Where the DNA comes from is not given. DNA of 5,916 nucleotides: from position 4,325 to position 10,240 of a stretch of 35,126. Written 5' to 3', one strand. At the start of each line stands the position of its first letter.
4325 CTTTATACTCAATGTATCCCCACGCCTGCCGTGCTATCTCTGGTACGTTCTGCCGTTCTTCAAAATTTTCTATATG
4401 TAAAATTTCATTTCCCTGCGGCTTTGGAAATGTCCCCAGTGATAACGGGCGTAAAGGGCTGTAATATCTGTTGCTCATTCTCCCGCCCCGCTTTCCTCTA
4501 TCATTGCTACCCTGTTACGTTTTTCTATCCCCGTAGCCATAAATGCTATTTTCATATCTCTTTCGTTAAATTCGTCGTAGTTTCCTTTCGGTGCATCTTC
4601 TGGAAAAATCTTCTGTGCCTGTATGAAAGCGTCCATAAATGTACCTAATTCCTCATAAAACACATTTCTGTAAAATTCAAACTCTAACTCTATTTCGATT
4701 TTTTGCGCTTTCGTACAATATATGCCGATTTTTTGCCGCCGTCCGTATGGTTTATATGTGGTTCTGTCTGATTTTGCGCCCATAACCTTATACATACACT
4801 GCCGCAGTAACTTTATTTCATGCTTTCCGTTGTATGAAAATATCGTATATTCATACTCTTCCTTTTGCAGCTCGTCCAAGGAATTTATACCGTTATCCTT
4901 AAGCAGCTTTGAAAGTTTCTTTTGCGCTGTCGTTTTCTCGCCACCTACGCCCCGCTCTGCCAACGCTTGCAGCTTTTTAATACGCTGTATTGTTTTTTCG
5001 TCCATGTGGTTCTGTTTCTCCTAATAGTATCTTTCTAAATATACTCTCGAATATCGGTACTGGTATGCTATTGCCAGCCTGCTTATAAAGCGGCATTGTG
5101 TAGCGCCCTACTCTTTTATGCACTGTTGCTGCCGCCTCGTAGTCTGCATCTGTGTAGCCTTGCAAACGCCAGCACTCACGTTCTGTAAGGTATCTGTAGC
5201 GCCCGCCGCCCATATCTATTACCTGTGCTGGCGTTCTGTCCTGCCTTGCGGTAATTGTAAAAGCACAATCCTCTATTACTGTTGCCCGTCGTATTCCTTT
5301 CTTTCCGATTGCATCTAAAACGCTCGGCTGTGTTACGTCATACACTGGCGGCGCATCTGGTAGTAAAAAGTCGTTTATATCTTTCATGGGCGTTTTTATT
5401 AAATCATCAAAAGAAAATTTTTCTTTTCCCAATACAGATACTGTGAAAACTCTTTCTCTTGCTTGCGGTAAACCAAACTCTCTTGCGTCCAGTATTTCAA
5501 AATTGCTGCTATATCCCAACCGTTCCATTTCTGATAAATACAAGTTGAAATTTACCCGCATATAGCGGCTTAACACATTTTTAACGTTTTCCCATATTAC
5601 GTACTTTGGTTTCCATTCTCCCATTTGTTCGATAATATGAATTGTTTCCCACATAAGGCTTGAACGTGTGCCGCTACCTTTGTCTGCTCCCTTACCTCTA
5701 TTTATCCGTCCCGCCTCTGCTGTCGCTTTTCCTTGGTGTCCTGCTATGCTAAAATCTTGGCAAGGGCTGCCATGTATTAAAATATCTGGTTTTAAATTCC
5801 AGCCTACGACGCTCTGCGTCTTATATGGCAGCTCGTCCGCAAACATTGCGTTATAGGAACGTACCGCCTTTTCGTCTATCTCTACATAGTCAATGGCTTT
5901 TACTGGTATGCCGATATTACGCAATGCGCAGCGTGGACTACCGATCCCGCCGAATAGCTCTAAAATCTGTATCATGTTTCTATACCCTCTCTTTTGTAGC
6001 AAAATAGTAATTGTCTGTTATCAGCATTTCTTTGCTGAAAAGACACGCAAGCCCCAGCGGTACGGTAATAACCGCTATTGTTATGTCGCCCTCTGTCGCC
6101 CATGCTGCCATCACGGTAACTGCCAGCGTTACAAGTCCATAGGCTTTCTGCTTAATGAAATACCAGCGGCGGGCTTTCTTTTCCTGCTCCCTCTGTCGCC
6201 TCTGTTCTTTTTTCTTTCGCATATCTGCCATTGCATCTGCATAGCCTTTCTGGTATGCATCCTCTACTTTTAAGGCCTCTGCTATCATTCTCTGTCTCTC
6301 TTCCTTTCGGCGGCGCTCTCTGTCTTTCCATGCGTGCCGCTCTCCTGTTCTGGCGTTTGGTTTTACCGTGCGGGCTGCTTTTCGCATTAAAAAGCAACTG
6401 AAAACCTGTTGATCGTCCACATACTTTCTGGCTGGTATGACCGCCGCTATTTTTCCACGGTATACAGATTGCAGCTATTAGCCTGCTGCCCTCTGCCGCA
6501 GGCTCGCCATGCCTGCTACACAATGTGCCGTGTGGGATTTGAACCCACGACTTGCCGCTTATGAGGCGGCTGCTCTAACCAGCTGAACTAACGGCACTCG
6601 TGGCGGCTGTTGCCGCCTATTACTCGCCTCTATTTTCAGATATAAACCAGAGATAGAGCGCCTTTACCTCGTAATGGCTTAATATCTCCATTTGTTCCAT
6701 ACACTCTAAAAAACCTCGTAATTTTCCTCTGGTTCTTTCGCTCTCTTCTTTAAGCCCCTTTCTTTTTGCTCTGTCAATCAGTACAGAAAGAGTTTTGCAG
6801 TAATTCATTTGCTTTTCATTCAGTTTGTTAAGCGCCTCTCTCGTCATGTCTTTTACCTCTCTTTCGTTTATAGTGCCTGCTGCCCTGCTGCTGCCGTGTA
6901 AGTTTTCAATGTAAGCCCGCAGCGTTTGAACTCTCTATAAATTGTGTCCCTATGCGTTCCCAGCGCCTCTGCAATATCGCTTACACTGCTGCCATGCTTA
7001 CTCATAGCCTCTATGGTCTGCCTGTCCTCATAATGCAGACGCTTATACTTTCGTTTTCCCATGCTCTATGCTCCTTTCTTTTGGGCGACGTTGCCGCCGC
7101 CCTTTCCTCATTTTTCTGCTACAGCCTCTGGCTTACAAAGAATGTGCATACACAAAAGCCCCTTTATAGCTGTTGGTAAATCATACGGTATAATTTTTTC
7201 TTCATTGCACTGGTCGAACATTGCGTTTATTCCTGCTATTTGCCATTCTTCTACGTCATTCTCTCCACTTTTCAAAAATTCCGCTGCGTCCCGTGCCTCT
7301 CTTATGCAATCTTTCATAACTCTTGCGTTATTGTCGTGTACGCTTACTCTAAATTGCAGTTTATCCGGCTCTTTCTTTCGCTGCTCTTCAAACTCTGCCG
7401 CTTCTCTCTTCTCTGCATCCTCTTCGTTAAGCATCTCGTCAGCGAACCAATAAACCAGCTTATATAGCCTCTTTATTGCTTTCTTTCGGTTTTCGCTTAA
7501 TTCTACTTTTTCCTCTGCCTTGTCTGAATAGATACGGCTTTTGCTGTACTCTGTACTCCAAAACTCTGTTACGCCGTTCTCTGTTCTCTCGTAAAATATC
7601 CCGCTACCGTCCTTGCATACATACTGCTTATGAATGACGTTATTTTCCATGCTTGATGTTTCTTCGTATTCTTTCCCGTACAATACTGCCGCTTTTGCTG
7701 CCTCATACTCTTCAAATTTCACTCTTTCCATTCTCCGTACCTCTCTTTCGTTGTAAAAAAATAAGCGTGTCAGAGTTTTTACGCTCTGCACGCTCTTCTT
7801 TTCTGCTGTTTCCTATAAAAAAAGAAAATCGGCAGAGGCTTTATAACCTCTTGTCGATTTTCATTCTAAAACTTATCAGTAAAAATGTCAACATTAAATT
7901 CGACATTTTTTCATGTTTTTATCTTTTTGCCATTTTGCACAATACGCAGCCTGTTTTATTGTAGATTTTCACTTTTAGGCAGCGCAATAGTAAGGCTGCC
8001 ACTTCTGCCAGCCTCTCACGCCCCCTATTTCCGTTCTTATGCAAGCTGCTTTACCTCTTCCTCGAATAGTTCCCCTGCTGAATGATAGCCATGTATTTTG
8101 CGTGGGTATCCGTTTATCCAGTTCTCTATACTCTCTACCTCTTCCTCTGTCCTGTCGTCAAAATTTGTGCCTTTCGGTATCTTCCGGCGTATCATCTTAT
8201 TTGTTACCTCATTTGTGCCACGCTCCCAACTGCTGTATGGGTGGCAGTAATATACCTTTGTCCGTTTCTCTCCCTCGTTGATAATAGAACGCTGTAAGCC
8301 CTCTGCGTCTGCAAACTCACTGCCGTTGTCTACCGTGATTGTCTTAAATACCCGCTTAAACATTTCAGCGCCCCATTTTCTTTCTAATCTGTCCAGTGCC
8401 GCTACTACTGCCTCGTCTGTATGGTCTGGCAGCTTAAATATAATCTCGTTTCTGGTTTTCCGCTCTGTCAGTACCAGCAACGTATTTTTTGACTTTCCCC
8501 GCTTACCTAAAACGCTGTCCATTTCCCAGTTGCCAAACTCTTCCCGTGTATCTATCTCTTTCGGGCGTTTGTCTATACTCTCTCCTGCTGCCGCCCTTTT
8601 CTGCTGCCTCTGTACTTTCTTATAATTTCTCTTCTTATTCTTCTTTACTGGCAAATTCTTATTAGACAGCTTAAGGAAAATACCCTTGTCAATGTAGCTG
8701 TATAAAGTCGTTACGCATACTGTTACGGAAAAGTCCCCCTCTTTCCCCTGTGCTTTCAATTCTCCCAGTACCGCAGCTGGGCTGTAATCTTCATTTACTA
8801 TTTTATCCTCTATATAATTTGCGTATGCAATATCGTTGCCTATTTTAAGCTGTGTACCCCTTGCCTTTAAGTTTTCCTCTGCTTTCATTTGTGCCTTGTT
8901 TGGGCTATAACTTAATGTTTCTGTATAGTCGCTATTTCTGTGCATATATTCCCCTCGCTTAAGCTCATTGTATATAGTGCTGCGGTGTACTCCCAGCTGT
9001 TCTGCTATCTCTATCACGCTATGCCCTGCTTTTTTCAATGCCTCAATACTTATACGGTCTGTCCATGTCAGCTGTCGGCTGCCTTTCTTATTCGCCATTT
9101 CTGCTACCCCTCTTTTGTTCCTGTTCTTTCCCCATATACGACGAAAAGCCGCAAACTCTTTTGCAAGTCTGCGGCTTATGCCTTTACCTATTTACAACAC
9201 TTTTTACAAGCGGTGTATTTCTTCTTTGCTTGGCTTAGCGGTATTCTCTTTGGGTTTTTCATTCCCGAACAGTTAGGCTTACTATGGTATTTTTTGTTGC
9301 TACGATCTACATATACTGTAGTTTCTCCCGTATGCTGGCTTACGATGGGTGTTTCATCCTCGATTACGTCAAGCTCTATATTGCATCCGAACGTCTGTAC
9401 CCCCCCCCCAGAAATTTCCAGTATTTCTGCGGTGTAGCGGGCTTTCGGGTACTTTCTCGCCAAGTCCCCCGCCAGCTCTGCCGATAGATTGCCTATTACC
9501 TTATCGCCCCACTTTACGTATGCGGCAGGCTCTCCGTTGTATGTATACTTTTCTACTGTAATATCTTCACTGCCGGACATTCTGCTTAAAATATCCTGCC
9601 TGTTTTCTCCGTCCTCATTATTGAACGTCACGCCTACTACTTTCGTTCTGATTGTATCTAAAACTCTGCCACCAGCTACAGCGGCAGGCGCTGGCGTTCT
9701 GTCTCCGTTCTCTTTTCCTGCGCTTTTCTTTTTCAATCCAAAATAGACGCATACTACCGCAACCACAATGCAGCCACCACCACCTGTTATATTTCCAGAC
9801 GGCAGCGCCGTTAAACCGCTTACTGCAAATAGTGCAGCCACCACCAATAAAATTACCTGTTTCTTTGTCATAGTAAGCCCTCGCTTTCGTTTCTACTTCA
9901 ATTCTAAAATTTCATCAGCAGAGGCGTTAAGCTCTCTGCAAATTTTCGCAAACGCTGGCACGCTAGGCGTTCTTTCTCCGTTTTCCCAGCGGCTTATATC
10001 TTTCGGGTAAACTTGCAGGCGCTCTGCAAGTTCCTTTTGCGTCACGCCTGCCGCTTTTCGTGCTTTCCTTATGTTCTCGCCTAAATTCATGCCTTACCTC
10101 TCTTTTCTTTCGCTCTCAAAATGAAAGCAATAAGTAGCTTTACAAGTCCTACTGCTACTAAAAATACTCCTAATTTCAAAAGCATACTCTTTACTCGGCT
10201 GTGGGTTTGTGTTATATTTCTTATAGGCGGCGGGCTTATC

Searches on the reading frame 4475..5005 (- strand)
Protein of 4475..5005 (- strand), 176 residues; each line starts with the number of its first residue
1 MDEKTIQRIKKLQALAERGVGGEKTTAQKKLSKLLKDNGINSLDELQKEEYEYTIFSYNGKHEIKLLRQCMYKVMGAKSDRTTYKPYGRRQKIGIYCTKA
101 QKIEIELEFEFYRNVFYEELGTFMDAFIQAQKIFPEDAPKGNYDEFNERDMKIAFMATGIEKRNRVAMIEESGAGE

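Call 10: search_protein_families(library=pfam, proteins=[window:4475-5005:-], max_evalue=0.01)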
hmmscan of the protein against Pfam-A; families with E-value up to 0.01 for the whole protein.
window:4475-5005:- (176 aa): 1 family
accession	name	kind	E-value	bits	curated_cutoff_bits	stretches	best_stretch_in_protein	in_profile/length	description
PF10979.13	DUF2786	-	0.00053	20.3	23.9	1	4-41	1-39/40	Protein of unknown function (DUF2786)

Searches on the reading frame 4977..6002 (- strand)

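Call 24: search_protein_families(library=pfam, proteins=[window:4977-6002:-], max_evalue=0.01)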
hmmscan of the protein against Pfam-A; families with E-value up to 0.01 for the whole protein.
window:4977-6002:- (341 aa): 1 family
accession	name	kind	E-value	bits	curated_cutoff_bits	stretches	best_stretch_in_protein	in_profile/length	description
PF00145.23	DNA_methylase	-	5e-47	161.3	22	2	12-201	2-169/324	C-5 cytosine-specific DNA methylase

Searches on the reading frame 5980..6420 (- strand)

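Call 24: search_protein_families(library=pfam, proteins=[window:5980-6420:-], max_evalue=0.01)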
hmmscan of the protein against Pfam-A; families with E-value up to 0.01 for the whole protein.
window:5980-6420:- (146 aa): 1 family
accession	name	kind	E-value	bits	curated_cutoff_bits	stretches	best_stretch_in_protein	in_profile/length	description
PF02029.20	Caldesmon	-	0.0017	17.6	50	1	20-85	51-118/498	Caldesmon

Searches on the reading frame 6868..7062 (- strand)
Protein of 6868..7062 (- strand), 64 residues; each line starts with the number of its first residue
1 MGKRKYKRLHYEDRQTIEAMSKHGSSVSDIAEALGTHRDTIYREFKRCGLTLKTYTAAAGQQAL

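Call 24: search_protein_families(library=pfam, proteins=[window:6868-7062:-], max_evalue=0.01)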
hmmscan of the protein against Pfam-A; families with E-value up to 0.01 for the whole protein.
window:6868-7062:- (64 aa): 11 families
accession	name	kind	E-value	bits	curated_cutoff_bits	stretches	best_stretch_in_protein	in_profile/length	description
PF13936.12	HTH_38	-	6.9e-12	45.4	27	1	5-47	1-43/44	Helix-turn-helix domain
PF13384.12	HTH_23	-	1.2e-05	25.4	24.6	1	19-47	12-40/50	Homeodomain-like domain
PF13556.12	HTH_30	-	2.6e-05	24.3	27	1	15-47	3-35/59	PucR C-terminal helix-turn-helix domain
PF13551.12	HTH_29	-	2.8e-05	24.6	28.1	1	14-43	1-31/64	Winged helix-turn helix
PF13542.12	HTH_Tnp_ISL3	-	5.8e-05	22.9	27.4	1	15-47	18-49/51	Helix-turn-helix domain of transposase family ISL3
PF02796.21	HTH_7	-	0.00013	22.5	23.8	1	9-43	6-40/45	Helix-turn-helix domain of resolvase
PF13518.12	HTH_28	-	0.00015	22.2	25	1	15-44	4-32/52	Helix-turn-helix domain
PF00440.29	TetR_N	-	0.00024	21.3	24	1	23-46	15-38/47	Bacterial regulatory proteins, tetR family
PF00165.29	HTH_AraC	-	0.0014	19.1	26.6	1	22-53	6-38/42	Bacterial regulatory helix-turn-helix proteins, AraC family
PF04297.20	UPF0122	-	0.0048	17.6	22.7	1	16-56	25-65/101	Putative helix-turn-helix protein, YlxM / p13 like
PF13730.12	HTH_36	-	0.0078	16.4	25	0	22-46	20-47/55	Helix-turn-helix domain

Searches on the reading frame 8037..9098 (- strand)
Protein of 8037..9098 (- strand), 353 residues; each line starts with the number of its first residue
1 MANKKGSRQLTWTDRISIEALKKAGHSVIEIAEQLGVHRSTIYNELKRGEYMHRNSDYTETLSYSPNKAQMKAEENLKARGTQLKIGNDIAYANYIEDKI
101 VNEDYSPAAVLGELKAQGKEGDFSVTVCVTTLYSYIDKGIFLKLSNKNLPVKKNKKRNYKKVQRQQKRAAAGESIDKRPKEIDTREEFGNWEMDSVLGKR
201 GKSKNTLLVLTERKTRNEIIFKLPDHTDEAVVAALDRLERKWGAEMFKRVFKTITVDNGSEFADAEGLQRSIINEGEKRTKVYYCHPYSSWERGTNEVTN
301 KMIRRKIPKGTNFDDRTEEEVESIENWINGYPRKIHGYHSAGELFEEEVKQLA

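Call 23: search_protein_families(library=pfam, proteins=[window:8037-9098:-], max_evalue=0.01)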
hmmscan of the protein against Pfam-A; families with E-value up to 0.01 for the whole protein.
window:8037-9098:- (353 aa): 14 families
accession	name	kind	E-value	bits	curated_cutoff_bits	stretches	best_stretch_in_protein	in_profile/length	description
PF13936.12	HTH_38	-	3.5e-11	43.1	27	1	8-49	3-44/44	Helix-turn-helix domain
PF00665.32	rve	-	7.9e-07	29.7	32.6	1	187-266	4-82/102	Integrase core domain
PF13384.12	HTH_23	-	3.2e-06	27.2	24.6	1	20-48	12-40/50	Homeodomain-like domain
PF13551.12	HTH_29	-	8.4e-05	23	28.1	1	15-48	1-35/64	Winged helix-turn helix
PF13518.12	HTH_28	-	0.00011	22.6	25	1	20-48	8-35/52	Helix-turn-helix domain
PF02954.25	HTH_8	-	0.00018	21.6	22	1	18-48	11-41/42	Bacterial regulatory protein, Fis family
PF12728.13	HTH_17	-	0.00032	21.3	27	0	28-50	4-26/51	Helix-turn-helix domain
PF08279.18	HTH_11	-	0.00088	19.6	25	1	26-47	16-37/55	HTH domain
PF01381.28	HTH_3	-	0.0012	19.3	23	0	19-43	3-27/55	Helix-turn-helix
PF13556.12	HTH_30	-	0.0022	18.2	27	1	22-48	9-35/59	PucR C-terminal helix-turn-helix domain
PF08281.18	Sigma70_r4_2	-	0.0022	18.1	25.7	1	25-49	26-50/54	Sigma-70, region 4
PF13309.12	HTH_22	-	0.0048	17.3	29.6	0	26-47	42-63/63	HTH domain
PF01527.26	HTH_Tnp_1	-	0.0061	17.2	24.1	0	11-44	6-42/75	Transposase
PF14493.12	HTH_40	-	0.0082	16.8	27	0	15-68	3-55/89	Helix-turn-helix domain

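Call 89: search_protein_families(library=phrogs, proteins=[window:8037-9098:-], max_evalue=0.00001)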
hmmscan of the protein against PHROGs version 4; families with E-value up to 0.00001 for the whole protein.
window:8037-9098:- (353 aa): 8 families
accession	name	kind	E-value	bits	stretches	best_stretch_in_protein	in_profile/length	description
phrog_4646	-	integration and excision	1.5e-144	482.5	1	6-352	3-342/344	transposase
phrog_4410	-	unknown function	5e-37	128.2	1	180-352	2-162/163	-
phrog_11420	-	DNA, RNA and nucleotide metabolism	1.3e-17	64.7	1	8-82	5-77/82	DNA binding protein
phrog_20487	-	unknown function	2.7e-13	50.8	1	9-209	5-189/194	-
phrog_5904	-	unknown function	3.5e-11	44.3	1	280-349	15-84/88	-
phrog_664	-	DNA, RNA and nucleotide metabolism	2.9e-10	41.4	1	7-68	82-140/210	DNA binding protein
phrog_16079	-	unknown function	1.3e-08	35.7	1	193-263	1-66/67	-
phrog_13695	-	unknown function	2.1e-08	34.7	1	170-226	10-64/76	-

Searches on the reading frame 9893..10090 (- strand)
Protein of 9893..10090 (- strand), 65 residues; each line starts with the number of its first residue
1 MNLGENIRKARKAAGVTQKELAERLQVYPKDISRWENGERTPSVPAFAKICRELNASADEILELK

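Call 53: search_protein_families(library=pfam, proteins=[window:9893-10090:-], max_evalue=0.01)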
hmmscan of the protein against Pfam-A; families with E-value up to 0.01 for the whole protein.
window:9893-10090:- (65 aa): 5 families
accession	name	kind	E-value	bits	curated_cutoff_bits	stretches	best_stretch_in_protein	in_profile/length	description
PF01381.28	HTH_3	-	1.2e-14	54.5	23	1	7-61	1-55/55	Helix-turn-helix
PF12844.13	HTH_19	-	5.2e-14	52.3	30.2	1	4-64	1-61/64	Helix-turn-helix domain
PF13560.12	HTH_31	-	1.3e-13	51.5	27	1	3-64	2-64/64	Helix-turn-helix domain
PF13443.12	HTH_26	-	6.7e-08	33.1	22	1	6-64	1-60/63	Cro/C1-type HTH DNA-binding domain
PF15943.11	YdaS_toxin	-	0.0068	16.6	30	1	7-46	1-37/65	Bacterial toxin YdaS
